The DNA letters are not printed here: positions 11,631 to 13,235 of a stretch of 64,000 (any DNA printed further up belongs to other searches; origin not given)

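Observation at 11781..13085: Exosome cap subunit Csl4 fused to a zinc knuckle and an RRM domain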

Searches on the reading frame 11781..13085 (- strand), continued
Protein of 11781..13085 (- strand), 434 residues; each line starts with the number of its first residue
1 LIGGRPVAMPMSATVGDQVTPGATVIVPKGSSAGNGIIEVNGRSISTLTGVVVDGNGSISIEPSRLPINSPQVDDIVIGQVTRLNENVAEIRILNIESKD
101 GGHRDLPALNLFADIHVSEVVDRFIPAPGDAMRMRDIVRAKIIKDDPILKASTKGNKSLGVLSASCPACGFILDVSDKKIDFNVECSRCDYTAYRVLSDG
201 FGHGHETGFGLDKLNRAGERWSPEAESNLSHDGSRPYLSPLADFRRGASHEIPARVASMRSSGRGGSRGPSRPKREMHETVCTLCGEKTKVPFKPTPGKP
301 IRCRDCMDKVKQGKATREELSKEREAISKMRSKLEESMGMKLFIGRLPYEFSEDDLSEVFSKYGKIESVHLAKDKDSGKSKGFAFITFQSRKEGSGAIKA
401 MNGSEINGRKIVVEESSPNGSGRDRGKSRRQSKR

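Call 6: find_homologous_proteins(query=window:11781-13085:-, max_evalue=0.00001)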
Query window:11781-13085:- (434 aa): 301 proteins with E <= 0.00001 among 8000 candidates; the best 120 are listed.
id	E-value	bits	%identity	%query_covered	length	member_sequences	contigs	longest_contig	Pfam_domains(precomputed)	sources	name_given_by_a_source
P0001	2.5e-280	947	100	98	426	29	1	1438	PF00076.29,PF23477.2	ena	-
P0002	4.7e-243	824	84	99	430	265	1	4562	PF00076.29,PF23477.2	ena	-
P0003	3.1e-233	792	84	97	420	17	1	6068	PF00076.29,PF23477.2,PF16367.12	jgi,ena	-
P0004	1.3e-227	774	79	98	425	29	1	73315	PF00076.29,PF23477.2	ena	-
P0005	3.6e-226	769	78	98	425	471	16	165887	PF00076.29,PF23477.2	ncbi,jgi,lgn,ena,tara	tara:strand:+ start:12436 stop:13713 length:1278 start_codon:yes stop_codon:yes gene_type:complete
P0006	2.0e-221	753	78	98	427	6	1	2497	PF00076.29,PF23477.2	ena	-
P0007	2.9e-181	621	65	97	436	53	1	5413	PF00076.29,PF23477.2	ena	-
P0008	5.2e-179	613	65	97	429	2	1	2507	PF00076.29,PF23477.2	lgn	-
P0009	1.6e-178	612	64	94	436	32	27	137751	PF00076.29,PF23477.2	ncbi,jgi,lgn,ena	jgi:CxxC-x17-CxxC domain-containing protein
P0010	1.3e-170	586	60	96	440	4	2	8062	PF00076.29,PF23477.2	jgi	-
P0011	1.8e-168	579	60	97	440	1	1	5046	PF00076.29,PF23477.2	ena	-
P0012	1.1e-167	576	58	97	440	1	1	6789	PF00076.29,PF23477.2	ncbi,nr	ncbi:MAG: hypothetical protein CMA88_02440 [Euryarchaeota archaeon]|nr:hypothetical protein [Euryarc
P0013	3.9e-167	574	58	97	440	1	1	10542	PF00076.29,PF23477.2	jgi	-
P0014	1.6e-166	572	57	97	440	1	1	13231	PF00076.29,PF23477.2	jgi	-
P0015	2.3e-166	572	57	97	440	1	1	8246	PF00076.29,PF23477.2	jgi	-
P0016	2.3e-166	572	57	97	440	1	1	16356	PF00076.29,PF23477.2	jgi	-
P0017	4.8e-166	571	60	94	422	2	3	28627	PF00076.29,PF23477.2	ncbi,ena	ncbi:MAG: CxxC-x17-CxxC domain-containing protein [Candidatus Thalassarchaeum sp.]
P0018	2.1e-165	569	58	96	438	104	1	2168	PF00076.29,PF23477.2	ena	-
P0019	2.9e-165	568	60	94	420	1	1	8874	PF00076.29,PF23477.2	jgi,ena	-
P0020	4.8e-165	567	59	94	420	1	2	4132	PF00076.29,PF23477.2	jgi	-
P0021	7.4e-165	567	59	94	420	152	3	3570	PF00076.29,PF23477.2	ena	-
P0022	2.5e-164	565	58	94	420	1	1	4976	PF00076.29,PF23477.2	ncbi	-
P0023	2.7e-164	565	58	94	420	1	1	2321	PF00076.29,PF23477.2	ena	-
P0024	2.8e-164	565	58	94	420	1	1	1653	PF00076.29,PF23477.2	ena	-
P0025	4.2e-164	564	57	94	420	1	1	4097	PF00076.29,PF24042.2,PF23477.2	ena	-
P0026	6.4e-164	564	57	94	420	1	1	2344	PF00076.29,PF24042.2,PF23477.2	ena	-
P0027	9.9e-164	563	58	94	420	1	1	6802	PF00076.29,PF23477.2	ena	-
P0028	2.5e-163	562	58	94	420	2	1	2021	PF00076.29,PF23477.2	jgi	-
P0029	2.8e-163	562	58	94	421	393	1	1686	PF00076.29,PF23477.2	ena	-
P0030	4.4e-163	561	59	94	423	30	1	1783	PF00076.29,PF23477.2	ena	-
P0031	4.5e-163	561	58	97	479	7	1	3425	PF00076.29,PF23477.2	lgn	-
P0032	4.5e-163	561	59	96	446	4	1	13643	PF00076.29,PF23477.2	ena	-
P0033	6.2e-163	560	57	94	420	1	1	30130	PF00076.29,PF24042.2,PF23477.2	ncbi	-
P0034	6.4e-163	560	58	94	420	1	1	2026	PF00076.29,PF23477.2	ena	-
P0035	8.4e-163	560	58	94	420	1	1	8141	PF00076.29,PF23477.2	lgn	-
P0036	1.6e-162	559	58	94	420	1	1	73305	PF00076.29,PF23477.2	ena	-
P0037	3.1e-162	558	58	94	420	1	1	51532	PF00076.29,PF23477.2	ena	-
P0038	3.7e-162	558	58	94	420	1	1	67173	PF00076.29,PF23477.2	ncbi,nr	ncbi:MAG: hypothetical protein CMA47_04795 [Euryarchaeota archaeon]|nr:hypothetical protein [Euryarc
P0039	3.9e-162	558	57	97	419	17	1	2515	PF00076.29,PF24042.2,PF23477.2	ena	-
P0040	9.4e-162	557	59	96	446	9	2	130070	PF00076.29,PF23477.2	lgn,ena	-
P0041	2.9e-160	552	59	94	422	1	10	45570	PF00076.29,PF23477.2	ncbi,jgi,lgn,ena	ncbi:MAG: CxxC-x17-CxxC domain-containing protein [Candidatus Poseidoniia archaeon]|jgi:CxxC-x17-Cxx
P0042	4.0e-160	551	59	94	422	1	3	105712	PF00076.29,PF23477.2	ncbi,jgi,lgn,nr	ncbi:MAG: hypothetical protein CXT65_00785 [Methanobacteriota archaeon]|nr:MAG: hypothetical protein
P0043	1.1e-159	550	58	94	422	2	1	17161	PF00076.29,PF23477.2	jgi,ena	jgi:CxxC-x17-CxxC domain-containing protein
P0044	1.2e-159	550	59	94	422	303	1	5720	PF00076.29,PF23477.2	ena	-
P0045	1.8e-159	549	58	94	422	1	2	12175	PF00076.29,PF23477.2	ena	-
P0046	1.8e-159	549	58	94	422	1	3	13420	PF00076.29,PF23477.2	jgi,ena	jgi:CxxC-x17-CxxC domain-containing protein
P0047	1.9e-159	549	58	94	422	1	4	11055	PF00076.29,PF23477.2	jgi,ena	-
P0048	2.1e-159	549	58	94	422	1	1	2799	PF00076.29,PF23477.2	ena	-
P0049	2.3e-159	549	58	94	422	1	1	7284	PF00076.29,PF23477.2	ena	-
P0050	2.4e-159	549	58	94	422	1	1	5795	PF00076.29,PF23477.2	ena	-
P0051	2.5e-159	549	58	94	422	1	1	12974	PF00076.29,PF23477.2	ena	-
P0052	2.5e-159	549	58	94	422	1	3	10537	PF00076.29,PF23477.2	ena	-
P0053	2.6e-159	548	58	94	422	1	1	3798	PF00076.29,PF23477.2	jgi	-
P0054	2.6e-159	548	58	94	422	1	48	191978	PF00076.29,PF23477.2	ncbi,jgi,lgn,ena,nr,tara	ncbi:MAG: hypothetical protein OSB22_03010 [Candidatus Poseidoniales archaeon]|jgi:CxxC-x17-CxxC dom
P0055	3.4e-159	548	58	94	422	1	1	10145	PF00076.29,PF23477.2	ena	-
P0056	3.5e-159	548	58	94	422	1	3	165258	PF00076.29,PF23477.2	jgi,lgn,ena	-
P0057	3.6e-159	548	58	94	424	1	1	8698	PF00076.29,PF23477.2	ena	-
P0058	6.9e-159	547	58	98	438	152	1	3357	PF00076.29,PF23477.2,PF16367.12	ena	-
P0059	3.9e-158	545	59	98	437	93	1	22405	PF00076.29,PF23477.2,PF16367.12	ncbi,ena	-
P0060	2.2e-157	542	57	96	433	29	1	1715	PF00076.29,PF23477.2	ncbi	-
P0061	2.8e-157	542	58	98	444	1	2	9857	PF00076.29,PF23477.2,PF16367.12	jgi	jgi:CxxC-x17-CxxC domain-containing protein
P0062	3.1e-157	542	59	96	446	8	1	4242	PF00076.29,PF23477.2,PF16367.12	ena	-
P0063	4.8e-157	541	57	98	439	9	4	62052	PF00076.29,PF23477.2,PF16367.12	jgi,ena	-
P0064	6.0e-157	541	59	96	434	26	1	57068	PF00076.29,PF23477.2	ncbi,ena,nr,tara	ncbi:MAG: hypothetical protein CMA00_000970 [Methanobacteriota archaeon]|nr:MAG: hypothetical protei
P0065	9.3e-157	540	56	94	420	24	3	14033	PF00076.29,PF23477.2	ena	-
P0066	1.0e-156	540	58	96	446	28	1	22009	PF00076.29,PF23477.2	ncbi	-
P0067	1.1e-156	540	58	98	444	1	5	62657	PF00076.29,PF23477.2,PF16367.12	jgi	jgi:CxxC-x17-CxxC domain-containing protein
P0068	1.1e-156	540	58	98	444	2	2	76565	PF00076.29,PF23477.2,PF16367.12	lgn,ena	-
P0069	1.1e-156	540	58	98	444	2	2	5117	PF00076.29,PF23477.2,PF16367.12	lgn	-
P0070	1.2e-156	540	57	98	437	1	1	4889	PF00076.29,PF23477.2,PF16367.12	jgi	-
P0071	1.6e-156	539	58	98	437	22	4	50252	PF00076.29,PF23477.2,PF16367.12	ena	-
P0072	1.8e-156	539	56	94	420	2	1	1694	PF00076.29,PF23477.2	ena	-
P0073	2.2e-156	539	58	98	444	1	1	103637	PF00076.29,PF23477.2,PF16367.12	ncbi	-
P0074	2.7e-156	539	57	98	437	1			PF00076.29,PF23477.2,PF16367.12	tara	tara:strand:- start:2369 stop:3682 length:1314 start_codon:yes stop_codon:yes gene_type:complete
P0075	2.8e-156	538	57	98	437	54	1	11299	PF00076.29,PF23477.2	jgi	jgi:CxxC-x17-CxxC domain-containing protein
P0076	4.1e-155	535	57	98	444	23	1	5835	PF00076.29,PF23477.2,PF16367.12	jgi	-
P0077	9.4e-155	533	58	96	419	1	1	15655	PF00076.29,PF23477.2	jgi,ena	-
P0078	9.5e-155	533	57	96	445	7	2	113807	PF00076.29,PF23477.2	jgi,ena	-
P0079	1.8e-154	533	59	94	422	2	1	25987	PF00076.29,PF23477.2,PF16367.12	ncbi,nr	ncbi:MAG: hypothetical protein CMB67_02500 [Euryarchaeota archaeon]|nr:hypothetical protein [Euryarc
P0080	2.1e-154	532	56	99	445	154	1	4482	PF00076.29,PF23477.2,PF16367.12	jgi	jgi:CxxC-x17-CxxC domain-containing protein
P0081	2.2e-154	532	57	94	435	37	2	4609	PF00076.29,PF23477.2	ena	-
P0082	2.4e-154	532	58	96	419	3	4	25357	PF00076.29,PF23477.2,PF16367.12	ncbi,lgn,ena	-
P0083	2.8e-154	532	59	93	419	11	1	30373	PF00076.29,PF23477.2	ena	-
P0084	3.0e-154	532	57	97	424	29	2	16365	PF00076.29,PF23477.2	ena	-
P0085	1.5e-153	530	57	94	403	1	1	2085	PF00076.29,PF23477.2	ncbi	-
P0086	2.0e-153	529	57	97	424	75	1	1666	PF00076.29,PF23477.2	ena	-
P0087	3.7e-153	528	58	93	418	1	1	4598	PF00076.29,PF23477.2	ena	-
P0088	4.3e-153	528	58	95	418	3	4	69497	PF00076.29,PF23477.2,PF16367.12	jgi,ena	-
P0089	5.4e-153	528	57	94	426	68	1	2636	PF00076.29,PF23477.2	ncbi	-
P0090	5.7e-153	528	58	97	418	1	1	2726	PF00076.29,PF23477.2,PF16367.12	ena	-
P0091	2.4e-152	526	57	96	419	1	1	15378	PF00076.29,PF23477.2,PF16367.12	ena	-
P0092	2.7e-152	525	58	93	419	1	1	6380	PF00076.29,PF23477.2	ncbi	-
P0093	4.7e-152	525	59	93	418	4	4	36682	PF00076.29,PF23477.2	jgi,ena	-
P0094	6.1e-152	524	56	96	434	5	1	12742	PF00076.29,PF23477.2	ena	-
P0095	6.2e-152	524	58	93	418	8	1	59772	PF00076.29,PF23477.2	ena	-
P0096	9.4e-152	524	57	94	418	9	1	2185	PF00076.29,PF23477.2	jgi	jgi:CxxC-x17-CxxC domain-containing protein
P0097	2.3e-151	522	57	97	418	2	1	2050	PF00076.29,PF23477.2,PF16367.12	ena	-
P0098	2.3e-151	522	59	93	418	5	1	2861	PF00076.29,PF23477.2,PF16367.12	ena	-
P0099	2.6e-151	522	58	98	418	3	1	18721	PF00076.29,PF23477.2,PF16367.12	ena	-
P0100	2.8e-151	522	58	97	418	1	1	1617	PF00076.29,PF23477.2,PF16367.12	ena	-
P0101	3.3e-151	522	58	94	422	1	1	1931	PF00076.29,PF23477.2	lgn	-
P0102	3.5e-151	522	56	98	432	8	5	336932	PF00076.29,PF23477.2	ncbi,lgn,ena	-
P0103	3.6e-151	522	60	87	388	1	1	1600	PF00076.29,PF23477.2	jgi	jgi:CxxC-x17-CxxC domain-containing protein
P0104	4.1e-151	521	58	94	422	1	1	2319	PF00076.29,PF23477.2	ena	-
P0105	4.1e-151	521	58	94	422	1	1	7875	PF00076.29,PF23477.2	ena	-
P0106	4.3e-151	521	58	94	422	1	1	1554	PF00076.29,PF23477.2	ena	-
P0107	4.6e-151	521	55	98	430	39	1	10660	PF00076.29,PF23477.2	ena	-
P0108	4.6e-151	521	58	94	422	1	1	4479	PF00076.29,PF23477.2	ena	-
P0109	4.9e-151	521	58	93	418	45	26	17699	PF00076.29,PF23477.2,PF16367.12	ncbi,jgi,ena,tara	tara:strand:- start:1346 stop:2602 length:1257 start_codon:yes stop_codon:yes gene_type:complete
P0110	5.5e-151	521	58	93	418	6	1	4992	PF00076.29,PF23477.2,PF16367.12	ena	-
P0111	7.9e-151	521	58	94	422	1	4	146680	PF00076.29,PF23477.2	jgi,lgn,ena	-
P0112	8.5e-151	520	56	97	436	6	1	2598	PF00076.29,PF23477.2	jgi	-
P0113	9.3e-151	520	56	97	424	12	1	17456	PF00076.29,PF23477.2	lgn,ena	-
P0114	1.1e-150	520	56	97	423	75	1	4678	PF00076.29,PF23477.2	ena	-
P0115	1.3e-150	520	58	94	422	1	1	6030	PF00076.29,PF23477.2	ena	-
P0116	1.4e-150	520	58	94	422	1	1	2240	PF00076.29,PF23477.2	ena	-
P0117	2.0e-150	519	57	94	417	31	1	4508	PF00076.29,PF23477.2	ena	-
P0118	2.1e-150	519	58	94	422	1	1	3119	PF00076.29,PF23477.2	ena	-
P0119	2.1e-150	519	58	94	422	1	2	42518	PF00076.29,PF23477.2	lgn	-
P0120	2.9e-150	519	58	94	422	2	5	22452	PF00076.29,PF23477.2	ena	-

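Call 27: find_encoding_contigs(protein=P0102, flank=10000, max_places=3)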
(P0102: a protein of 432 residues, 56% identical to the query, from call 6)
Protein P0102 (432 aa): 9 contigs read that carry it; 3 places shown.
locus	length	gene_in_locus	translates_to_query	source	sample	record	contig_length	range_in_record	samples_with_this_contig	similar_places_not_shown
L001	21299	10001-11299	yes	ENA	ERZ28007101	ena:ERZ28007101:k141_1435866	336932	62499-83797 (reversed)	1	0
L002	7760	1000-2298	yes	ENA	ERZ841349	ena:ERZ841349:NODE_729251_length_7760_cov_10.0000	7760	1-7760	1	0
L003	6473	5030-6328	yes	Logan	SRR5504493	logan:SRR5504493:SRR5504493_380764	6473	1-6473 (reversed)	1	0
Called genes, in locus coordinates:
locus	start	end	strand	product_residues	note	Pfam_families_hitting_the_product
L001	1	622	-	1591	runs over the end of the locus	PF00082:Peptidase_S8, PF07705:CARDB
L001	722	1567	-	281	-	PF01694:Rhomboid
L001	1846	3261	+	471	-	PF00005:ABC_tran, PF02463:SMC_N (weak), PF13304:AAA_21 (faint)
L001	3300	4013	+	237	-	PF01578:Cytochrom_C_asm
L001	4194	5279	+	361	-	PF04981:NMD3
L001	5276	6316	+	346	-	PF10432:bact-PGI_C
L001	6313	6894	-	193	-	PF01551:Peptidase_M23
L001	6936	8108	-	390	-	PF04513:Baculo_PEP_C (faint), PF02646:RmuC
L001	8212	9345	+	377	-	PF01118:Semialdhyde_dh, PF02774:Semialdhyde_dhC (faint)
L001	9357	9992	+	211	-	PF03602:Cons_hypoth95, PF05175:MTS, PF06325:PrmA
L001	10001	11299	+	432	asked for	PF23477:zf_Tbcl_2, PF00076:RRM_1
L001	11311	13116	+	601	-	PF04055:Radical_SAM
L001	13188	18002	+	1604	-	PF13540:RCC1_2 (weak), PF25390:WD40_RLD, PF00415:RCC1, PF13540:RCC1_2, PF07699:Ephrin_rec_like (weak)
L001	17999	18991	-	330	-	PF00108:Thiolase_N (weak), PF08545:ACP_syn_III, PF08541:ACP_syn_III_C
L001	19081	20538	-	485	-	PF00171:Aldedh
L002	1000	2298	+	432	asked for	PF23477:zf_Tbcl_2, PF00076:RRM_1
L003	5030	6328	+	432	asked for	PF23477:zf_Tbcl_2, PF00076:RRM_1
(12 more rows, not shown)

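Call 41: predict_structure(alignment_id=A1)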
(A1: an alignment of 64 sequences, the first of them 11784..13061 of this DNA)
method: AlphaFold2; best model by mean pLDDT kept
length: 426 residues; sequences in the alignment: 64
mean_pLDDT: 63.6   pTM: 0.30
mean pLDDT of the five models: 63.6, 63.5, 62.7, 58.6, 58.6
residues with pLDDT >= 90: 1; 70-90: 193; 50-70: 99; < 50: 133
segments of 3 or more residues with pLDDT < 50: 57-61, 93-106, 118-120, 136-157, 185-212, 221-245, 251-265, 410-426
pLDDT, mean of each block of 10 residues (from residue 1): 68 75 85 80 80 61 64 63 65 43 47 55 68 56 39 44 59 61 47 37 41 55 42 32 47 40 55 85 78 85 85 82 69 84 85 87 84 86 84 82 77 32 35
secondary structure, 60 per line:
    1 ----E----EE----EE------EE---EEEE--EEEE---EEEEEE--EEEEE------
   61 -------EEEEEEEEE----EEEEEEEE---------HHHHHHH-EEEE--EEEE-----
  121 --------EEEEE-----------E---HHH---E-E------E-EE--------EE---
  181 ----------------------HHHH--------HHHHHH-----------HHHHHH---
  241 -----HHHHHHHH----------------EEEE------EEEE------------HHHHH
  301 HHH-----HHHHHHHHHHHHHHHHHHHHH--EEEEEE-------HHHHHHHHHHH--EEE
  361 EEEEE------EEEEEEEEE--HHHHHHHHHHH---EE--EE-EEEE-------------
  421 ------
elements in order: E29-32 E35-38 E42-47 E50-54 E68-76 E81-88 H98-104 E106-109 E112-115 E129-133 H203-206 H215-220 H232-237 H246-253 E270-273 E280-283 H296-303 H309-329 E332-337 H345-355 E358-365 E372-380 H383-393 E404-407

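Call 49: find_related_loci(query=A4, collection=genome_contigs, flank=6000)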
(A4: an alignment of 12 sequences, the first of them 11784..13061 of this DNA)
Query A4 (426 aa) in genome_contigs; peptide patterns used: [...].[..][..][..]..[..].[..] (x = any residue, [..] = any of these).
600 stretches matched a pattern (row limit reached: there are more); 575 encode a relative of the query (tblastn E <= 1e-3); the best 80 are kept; 80 distinct loci.
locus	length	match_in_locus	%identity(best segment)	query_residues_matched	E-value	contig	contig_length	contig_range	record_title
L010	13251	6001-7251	65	2-411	2e-178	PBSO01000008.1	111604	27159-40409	MAG: Methanobacteriota archaeon isolate NP84 67511, whole genome shotgun sequence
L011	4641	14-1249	64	2-410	0e+0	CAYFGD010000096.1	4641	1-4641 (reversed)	MAG TPA_asm: uncultured Candidatus Poseidoniales archaeon isolate ERP001736_co1_127 genome assembly, contig: NODE_16527_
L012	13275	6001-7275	31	1-406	3e-49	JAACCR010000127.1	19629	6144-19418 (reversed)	MAG: Methanobacteriota archaeon isolate H12BWF_bin.14 H12bwf_k87_2391920_1_19629, whole genome shotgun sequence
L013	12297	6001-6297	46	323-417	6e-22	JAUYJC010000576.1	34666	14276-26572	MAG: Deltaproteobacteria bacterium isolate C24_metabat.bin.121_sub C24_k141_125170, whole genome shotgun sequence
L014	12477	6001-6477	34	248-411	2e-21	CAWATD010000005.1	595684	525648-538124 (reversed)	MAG: uncultured Acidobacteriota bacterium isolate MFD02134.bin.2.124 genome assembly, contig: contig_448, whole genome s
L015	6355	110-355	45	329-410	2e-20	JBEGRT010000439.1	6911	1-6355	MAG: Pseudomonadota bacterium isolate poseycreek_2019_sw_WHONDRS-S19S_0013_B_bin.6 scaffold_540738, whole genome shotgun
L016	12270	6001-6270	41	321-410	8e-20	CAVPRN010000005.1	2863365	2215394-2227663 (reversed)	MAG: uncultured Acidobacteriota bacterium isolate MFD10007.bin.2.215 genome assembly, contig: contig_8449, whole genome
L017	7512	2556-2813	41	324-409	7e-20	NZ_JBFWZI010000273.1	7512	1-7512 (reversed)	MAG: Reyranella sp. isolate CA_2019_TPBS_184 NODE_36729_length_7512_cov_16.644550_TPBS, whole genome shotgun sequence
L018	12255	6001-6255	46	326-410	1e-19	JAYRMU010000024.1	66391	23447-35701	MAG: Thermoanaerobaculia bacterium isolate XM2_XAASGE4bin.10 k141_325268, whole genome shotgun sequence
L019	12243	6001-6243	46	330-410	3e-19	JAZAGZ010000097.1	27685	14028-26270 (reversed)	MAG: Pseudomonadota bacterium isolate XB_MAG81 DB_MAG81_0097, whole genome shotgun sequence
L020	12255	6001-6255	42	326-410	2e-19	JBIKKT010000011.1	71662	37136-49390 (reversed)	MAG: Bdellovibrionota bacterium isolate ME2014-08-05_3300044627_group5_bin200 Rohwer_bin1185_scaffold_141_c1, whole geno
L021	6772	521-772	46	332-415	6e-19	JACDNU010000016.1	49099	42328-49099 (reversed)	MAG: Archaeoglobus sp. isolate GB_MAG3_049 c_000000000549, whole genome shotgun sequence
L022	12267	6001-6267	42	333-424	8e-19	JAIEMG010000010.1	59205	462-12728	MAG: Gemmataceae bacterium isolate co.spades.CONCOCT.2.5kb_030 c_000000000009, whole genome shotgun sequence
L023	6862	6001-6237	47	332-410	7e-19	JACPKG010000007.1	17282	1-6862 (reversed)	MAG: Candidatus Saccharibacteria bacterium isolate NC_groundwater_488_Ag_S-0.1um_47_11 S35_SO-1_scaffold_165824, whole g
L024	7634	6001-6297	34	312-410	1e-18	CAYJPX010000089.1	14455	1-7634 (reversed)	MAG TPA_asm: uncultured Phycisphaeraceae bacterium isolate ERP124720_co1_204 genome assembly, contig: NODE_5099_length_1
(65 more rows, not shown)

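Call 52: fold_search(model_id=the predicted structure, library=pdb)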
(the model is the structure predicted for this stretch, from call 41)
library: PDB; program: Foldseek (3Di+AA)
matches with E <= 10: 1813; with E <= 0.001: 866
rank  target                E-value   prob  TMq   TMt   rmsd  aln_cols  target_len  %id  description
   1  6ud7_C                2.4e-09  1.00  0.18  0.94   0.9        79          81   37  Crystal structure of full-length human DCAF15-DDB1(deltaBPB)-DDA1-RBM39 in complex with indisulam (released 2019-12-18)
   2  5tbx_A                3.6e-09  1.00  0.18  0.90   1.3        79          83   40  hnRNP A18 RNA Recognition Motif (released 2017-04-12)
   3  2ba1_A                4.4e-09  1.00  0.16  0.29  16.9       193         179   24  Archaeal exosome core (released 2005-11-22)
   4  4fxv_A                5.2e-09  1.00  0.19  0.91   1.7        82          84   32  Crystal structure of an ELAV-like protein 1 (ELAVL1) from Homo sapiens at 1.90 A resolution (released 2012-10-03)
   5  6pai_D                5.5e-09  1.00  0.18  0.95   0.8        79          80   37  Structure of the human DDB1-DDA1-DCAF15 E3 ubiquitin ligase bound to RBM39 and sulfonamide E7820 (released 2019-09-18)
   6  6q0r_D                5.9e-09  1.00  0.19  0.95   0.8        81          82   36  Structure of DDB1-DDA1-DCAF15 complex bound to E7820 and RBM39 (released 2019-11-13)
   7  4fxv_B                7.1e-09  1.00  0.18  0.91   1.1        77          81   32  Crystal structure of an ELAV-like protein 1 (ELAVL1) from Homo sapiens at 1.90 A resolution (released 2012-10-03)
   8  4zka_D                7.5e-09  1.00  0.19  0.93   1.4        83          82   30  High Resolution Crystal Structure of Fox1 RRM (released 2016-06-29)
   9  5z56_Y                7.5e-09  1.00  0.19  0.72  11.1       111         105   33  cryo-EM structure of a human activated spliceosome (mature Bact) at 5.1 angstrom. (released 2018-09-19)
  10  2rra_MODEL_1_A        8.5e-09  1.00  0.17  0.72   0.8        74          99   40  Solution structure of RNA binding domain in human Tra2 beta protein in complex with RNA (GAAGAA) (released 2011-04-27)
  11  5tbx_B                8.5e-09  1.00  0.18  0.81   5.1        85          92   40  hnRNP A18 RNA Recognition Motif (released 2017-04-12)
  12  7znj_C                9.0e-09  1.00  0.19  0.84   1.6        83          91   30  Structure of an ALYREF-exon junction complex hexamer (released 2023-04-12)
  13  6q0v_D                1.0e-08  1.00  0.18  0.95   0.8        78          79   37  Structure of DDB1-DDA1-DCAF15 complex bound to tasisulam and RBM39 (released 2019-11-13)
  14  4zka_E                1.0e-08  1.00  0.18  0.95   1.0        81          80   31  High Resolution Crystal Structure of Fox1 RRM (released 2016-06-29)
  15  8i0p_Y                1.0e-08  1.00  0.19  0.66  11.8       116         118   33  The cryo-EM structure of human pre-Bact complex (released 2024-07-31)
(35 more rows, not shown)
